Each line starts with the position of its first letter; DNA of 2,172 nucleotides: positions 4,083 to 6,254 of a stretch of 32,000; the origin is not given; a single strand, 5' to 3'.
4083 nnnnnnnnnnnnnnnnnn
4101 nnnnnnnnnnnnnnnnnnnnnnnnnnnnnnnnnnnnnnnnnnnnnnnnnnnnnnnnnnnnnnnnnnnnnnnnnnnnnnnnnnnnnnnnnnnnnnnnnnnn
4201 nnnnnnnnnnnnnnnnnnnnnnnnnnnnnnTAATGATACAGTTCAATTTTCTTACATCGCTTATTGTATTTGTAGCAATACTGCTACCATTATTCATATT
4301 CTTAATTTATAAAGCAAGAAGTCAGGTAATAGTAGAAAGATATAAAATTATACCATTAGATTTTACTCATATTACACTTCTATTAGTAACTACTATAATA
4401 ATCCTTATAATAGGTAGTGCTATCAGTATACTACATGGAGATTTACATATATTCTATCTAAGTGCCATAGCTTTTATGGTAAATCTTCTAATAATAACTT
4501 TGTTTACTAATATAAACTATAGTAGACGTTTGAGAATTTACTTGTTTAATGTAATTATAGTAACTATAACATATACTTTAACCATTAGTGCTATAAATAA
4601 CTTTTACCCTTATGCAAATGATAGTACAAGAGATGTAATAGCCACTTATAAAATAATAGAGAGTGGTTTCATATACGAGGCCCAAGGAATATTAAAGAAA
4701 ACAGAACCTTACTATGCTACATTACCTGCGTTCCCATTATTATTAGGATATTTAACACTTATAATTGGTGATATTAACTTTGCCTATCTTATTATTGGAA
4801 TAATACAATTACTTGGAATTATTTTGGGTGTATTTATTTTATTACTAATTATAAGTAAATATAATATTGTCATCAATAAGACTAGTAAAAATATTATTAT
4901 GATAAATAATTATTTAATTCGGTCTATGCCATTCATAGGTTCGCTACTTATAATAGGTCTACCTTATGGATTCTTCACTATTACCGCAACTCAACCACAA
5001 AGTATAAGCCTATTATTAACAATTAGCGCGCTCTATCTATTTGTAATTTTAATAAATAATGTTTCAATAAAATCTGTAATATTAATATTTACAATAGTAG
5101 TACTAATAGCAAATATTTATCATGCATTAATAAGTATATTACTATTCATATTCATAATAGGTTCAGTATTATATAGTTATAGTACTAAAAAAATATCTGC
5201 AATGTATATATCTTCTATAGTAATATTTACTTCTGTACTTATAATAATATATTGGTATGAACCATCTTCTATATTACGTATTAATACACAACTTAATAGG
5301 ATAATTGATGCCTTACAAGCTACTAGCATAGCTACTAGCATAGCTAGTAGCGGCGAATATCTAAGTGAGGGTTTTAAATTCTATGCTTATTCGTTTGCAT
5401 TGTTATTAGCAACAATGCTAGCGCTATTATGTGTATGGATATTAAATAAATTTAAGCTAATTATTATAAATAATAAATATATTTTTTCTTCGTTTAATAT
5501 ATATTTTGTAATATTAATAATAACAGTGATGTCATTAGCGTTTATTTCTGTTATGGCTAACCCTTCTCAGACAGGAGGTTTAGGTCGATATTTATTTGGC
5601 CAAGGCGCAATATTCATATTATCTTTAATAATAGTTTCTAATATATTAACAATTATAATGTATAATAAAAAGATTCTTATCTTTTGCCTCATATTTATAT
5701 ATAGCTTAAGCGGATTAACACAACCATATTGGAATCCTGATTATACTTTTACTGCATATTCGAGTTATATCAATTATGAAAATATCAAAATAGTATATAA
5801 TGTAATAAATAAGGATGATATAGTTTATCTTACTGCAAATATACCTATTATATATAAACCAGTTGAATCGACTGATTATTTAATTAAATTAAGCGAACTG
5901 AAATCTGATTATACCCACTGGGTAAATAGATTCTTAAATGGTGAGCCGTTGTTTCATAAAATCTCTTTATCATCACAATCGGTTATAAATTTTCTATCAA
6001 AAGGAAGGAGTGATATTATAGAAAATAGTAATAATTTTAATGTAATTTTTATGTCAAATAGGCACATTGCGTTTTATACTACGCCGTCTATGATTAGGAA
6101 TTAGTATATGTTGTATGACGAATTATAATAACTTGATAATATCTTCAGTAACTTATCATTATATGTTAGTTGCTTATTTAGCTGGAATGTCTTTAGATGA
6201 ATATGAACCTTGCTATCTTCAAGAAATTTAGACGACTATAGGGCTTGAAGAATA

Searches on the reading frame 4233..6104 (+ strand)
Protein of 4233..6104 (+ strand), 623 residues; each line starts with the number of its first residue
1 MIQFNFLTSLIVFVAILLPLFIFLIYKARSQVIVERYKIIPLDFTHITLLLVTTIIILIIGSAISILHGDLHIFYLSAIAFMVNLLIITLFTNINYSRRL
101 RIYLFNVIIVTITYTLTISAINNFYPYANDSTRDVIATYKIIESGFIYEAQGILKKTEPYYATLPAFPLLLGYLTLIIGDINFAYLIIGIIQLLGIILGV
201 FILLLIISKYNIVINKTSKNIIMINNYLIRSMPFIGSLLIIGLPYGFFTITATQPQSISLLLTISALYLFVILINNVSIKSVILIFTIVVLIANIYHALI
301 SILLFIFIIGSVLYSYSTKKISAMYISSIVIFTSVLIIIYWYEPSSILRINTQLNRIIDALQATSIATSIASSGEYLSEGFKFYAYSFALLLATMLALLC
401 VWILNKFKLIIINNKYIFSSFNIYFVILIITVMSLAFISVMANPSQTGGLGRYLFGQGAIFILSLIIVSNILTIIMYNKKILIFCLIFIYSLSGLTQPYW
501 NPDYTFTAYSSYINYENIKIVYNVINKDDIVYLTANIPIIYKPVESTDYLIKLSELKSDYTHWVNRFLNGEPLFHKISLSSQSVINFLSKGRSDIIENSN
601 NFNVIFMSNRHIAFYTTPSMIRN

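Call 16: find_encoding_contigs(protein=window:4233-6104:+, flank=10000, max_places=5)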
Protein window:4233-6104:+ (623 aa): 12 contigs read that carry it; 5 places shown.
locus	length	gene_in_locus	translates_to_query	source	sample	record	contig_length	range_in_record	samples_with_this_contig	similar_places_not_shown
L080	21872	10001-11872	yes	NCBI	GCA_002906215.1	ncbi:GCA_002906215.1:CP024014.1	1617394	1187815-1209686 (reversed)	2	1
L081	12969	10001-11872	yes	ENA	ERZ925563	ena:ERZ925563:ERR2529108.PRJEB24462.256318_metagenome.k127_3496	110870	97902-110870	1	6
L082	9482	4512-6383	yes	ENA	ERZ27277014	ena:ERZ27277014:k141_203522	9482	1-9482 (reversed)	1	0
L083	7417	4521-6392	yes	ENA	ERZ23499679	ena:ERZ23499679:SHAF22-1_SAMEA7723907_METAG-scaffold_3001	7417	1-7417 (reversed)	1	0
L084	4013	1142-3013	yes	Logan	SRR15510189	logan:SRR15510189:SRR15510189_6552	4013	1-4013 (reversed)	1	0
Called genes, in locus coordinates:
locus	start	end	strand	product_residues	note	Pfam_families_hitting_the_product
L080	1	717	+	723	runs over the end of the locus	PF09721:Exosortase_EpsH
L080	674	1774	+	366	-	PF01408:GFO_IDH_MocA, PF02894:GFO_IDH_MocA_C, PF22725:GFO_IDH_MocA_C3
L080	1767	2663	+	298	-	-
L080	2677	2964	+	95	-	PF01370:Epimerase, PF01073:3Beta_HSD (weak), PF16363:GDP_Man_Dehyd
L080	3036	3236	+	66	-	PF01370:Epimerase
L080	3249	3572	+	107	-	-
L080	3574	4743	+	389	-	PF13506:Glyco_transf_21, PF13641:Glyco_tranf_2_3, PF00535:Glycos_transf_2, PF10111:Glyco_tranf_2_2 (weak), PF13632:Glyco_trans_2_3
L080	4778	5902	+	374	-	PF13477:Glyco_trans_4_2 (weak), PF20706:GT4-conflict, PF13439:Glyco_transf_4, PF13579:Glyco_trans_4_4, PF00534:Glycos_transf_1, PF13692:Glyco_trans_1_4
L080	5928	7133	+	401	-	PF13439:Glyco_transf_4, PF13579:Glyco_trans_4_4, PF20706:GT4-conflict (weak), PF00534:Glycos_transf_1, PF13692:Glyco_trans_1_4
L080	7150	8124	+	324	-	PF14907:NTP_transf_5 (weak)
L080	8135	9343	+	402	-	PF00534:Glycos_transf_1, PF13692:Glyco_trans_1_4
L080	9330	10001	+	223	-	PF02223:Thymidylate_kin (faint)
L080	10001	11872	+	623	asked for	-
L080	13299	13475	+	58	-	-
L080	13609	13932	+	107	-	-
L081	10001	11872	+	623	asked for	-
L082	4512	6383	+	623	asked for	-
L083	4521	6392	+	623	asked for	-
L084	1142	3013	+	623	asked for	-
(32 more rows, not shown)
